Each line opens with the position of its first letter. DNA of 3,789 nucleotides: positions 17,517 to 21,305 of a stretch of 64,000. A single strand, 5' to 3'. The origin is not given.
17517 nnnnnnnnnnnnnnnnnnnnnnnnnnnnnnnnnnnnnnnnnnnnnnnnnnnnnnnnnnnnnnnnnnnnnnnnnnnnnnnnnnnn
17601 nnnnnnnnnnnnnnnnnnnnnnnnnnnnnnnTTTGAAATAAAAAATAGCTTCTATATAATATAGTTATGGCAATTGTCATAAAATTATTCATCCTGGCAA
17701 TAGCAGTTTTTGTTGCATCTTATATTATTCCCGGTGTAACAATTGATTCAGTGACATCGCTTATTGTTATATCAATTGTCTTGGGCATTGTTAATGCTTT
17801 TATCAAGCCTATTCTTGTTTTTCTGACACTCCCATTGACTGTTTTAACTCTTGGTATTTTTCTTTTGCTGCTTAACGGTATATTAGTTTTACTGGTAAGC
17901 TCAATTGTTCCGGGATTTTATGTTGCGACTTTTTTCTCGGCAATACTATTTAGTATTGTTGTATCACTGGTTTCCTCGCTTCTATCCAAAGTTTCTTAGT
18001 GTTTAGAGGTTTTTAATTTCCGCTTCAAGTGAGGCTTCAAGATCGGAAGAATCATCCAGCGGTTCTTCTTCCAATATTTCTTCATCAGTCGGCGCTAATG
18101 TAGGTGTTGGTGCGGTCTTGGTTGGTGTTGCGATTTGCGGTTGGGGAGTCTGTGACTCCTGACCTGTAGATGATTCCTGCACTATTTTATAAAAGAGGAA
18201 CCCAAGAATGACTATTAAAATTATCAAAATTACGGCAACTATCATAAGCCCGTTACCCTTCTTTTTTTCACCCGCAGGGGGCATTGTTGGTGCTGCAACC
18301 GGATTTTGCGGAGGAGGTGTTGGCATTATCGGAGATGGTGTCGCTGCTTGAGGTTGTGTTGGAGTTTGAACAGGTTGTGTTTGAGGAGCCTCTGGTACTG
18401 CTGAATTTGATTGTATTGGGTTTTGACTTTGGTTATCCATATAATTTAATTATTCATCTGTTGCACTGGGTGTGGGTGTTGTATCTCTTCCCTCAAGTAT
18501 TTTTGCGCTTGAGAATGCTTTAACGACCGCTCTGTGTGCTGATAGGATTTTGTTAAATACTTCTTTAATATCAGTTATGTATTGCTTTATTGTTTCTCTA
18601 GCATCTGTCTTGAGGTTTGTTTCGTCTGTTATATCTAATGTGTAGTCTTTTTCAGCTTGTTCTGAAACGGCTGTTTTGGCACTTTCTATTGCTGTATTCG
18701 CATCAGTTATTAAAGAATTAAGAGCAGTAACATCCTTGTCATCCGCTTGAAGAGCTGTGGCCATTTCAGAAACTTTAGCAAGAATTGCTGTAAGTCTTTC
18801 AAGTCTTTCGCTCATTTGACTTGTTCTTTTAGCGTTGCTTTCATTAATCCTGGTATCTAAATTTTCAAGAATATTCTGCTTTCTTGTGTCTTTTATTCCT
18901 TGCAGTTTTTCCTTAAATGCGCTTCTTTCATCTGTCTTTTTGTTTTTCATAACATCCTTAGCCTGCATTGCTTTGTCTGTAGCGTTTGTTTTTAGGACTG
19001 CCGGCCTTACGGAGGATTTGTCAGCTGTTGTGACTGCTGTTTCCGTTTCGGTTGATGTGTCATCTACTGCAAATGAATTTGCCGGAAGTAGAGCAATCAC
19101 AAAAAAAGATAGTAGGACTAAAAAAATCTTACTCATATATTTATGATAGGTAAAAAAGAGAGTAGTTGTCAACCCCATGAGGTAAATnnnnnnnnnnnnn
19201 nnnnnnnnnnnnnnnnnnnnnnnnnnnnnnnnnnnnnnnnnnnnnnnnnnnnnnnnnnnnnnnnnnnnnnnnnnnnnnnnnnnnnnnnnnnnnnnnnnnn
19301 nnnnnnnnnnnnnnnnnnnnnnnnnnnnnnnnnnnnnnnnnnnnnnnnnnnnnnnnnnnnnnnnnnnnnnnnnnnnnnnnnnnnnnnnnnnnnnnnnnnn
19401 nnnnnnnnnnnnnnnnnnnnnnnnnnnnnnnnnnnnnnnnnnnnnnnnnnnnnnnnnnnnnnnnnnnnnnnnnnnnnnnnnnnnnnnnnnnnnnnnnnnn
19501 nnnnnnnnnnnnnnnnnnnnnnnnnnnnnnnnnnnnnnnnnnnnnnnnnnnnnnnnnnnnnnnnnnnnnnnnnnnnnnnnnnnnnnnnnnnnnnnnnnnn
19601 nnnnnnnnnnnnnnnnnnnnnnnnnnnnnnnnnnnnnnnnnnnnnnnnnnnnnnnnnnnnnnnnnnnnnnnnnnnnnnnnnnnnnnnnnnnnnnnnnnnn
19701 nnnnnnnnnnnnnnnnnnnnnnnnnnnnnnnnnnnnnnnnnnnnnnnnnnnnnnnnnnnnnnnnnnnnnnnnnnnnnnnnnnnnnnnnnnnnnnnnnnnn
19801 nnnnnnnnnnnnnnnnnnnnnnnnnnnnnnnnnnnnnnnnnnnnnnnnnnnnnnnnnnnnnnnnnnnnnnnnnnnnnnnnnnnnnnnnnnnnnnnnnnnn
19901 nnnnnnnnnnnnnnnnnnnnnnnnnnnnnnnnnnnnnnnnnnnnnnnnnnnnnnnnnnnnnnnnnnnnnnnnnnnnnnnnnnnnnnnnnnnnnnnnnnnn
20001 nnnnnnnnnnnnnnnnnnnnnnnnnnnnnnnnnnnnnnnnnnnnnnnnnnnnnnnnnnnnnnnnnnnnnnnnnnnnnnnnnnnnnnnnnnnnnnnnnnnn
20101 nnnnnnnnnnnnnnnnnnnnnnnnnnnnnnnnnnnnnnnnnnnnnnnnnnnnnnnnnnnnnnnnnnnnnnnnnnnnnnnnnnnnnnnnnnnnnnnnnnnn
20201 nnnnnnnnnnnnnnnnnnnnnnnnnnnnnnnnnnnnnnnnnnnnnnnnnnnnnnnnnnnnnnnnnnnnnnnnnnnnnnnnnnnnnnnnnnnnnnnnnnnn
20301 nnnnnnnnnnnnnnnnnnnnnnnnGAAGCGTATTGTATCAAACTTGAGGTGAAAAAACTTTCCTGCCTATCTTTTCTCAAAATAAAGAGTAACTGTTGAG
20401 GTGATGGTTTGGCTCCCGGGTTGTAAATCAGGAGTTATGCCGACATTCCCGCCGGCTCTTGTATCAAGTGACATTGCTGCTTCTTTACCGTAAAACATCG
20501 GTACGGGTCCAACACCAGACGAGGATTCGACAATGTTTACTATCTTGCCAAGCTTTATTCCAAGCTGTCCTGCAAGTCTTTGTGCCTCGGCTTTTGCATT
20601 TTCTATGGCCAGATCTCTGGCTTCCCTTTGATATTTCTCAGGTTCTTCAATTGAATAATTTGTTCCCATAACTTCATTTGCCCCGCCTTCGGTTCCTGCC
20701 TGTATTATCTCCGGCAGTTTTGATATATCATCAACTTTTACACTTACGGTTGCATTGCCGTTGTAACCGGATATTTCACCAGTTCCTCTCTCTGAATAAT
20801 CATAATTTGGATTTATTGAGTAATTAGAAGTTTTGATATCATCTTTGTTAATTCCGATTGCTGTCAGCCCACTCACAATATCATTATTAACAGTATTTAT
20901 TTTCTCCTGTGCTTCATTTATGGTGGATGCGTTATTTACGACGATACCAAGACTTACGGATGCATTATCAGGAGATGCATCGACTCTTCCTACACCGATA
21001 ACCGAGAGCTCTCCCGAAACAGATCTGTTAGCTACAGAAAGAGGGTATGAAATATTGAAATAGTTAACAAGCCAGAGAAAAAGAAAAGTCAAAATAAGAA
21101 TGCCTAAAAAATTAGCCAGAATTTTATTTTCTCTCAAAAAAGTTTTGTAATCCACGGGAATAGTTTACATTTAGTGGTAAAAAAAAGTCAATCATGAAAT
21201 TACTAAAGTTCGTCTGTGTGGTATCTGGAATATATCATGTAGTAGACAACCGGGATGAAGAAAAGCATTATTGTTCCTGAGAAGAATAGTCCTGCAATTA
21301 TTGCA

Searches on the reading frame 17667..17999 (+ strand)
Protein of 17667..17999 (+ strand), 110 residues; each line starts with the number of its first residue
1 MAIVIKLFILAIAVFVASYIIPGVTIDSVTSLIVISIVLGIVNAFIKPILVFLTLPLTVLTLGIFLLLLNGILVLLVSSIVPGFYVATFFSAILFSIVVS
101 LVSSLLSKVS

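Call 110: search_protein_families(library=pfam, proteins=[window:17667-17999:+], max_evalue=0.001)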
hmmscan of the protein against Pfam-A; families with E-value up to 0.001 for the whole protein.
window:17667-17999:+ (110 aa): 1 family
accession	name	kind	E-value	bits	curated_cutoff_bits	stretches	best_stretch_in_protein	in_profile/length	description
PF04020.18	Phage_holin_4_2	-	3.9e-28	98.5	28.8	1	1-105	1-105/105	Mycobacterial 4 TMS phage holin, superfamily IV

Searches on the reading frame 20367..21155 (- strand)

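Call 110: search_protein_families(library=pfam, proteins=[window:20367-21155:-], max_evalue=0.001)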
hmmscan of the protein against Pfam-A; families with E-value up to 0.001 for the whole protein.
window:20367-21155:- (262 aa): 1 family
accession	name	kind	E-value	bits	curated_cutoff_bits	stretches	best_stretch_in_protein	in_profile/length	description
PF04402.19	SIMPL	-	1.3e-45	156.6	25.2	1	50-259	1-205/205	Protein of unknown function (DUF541)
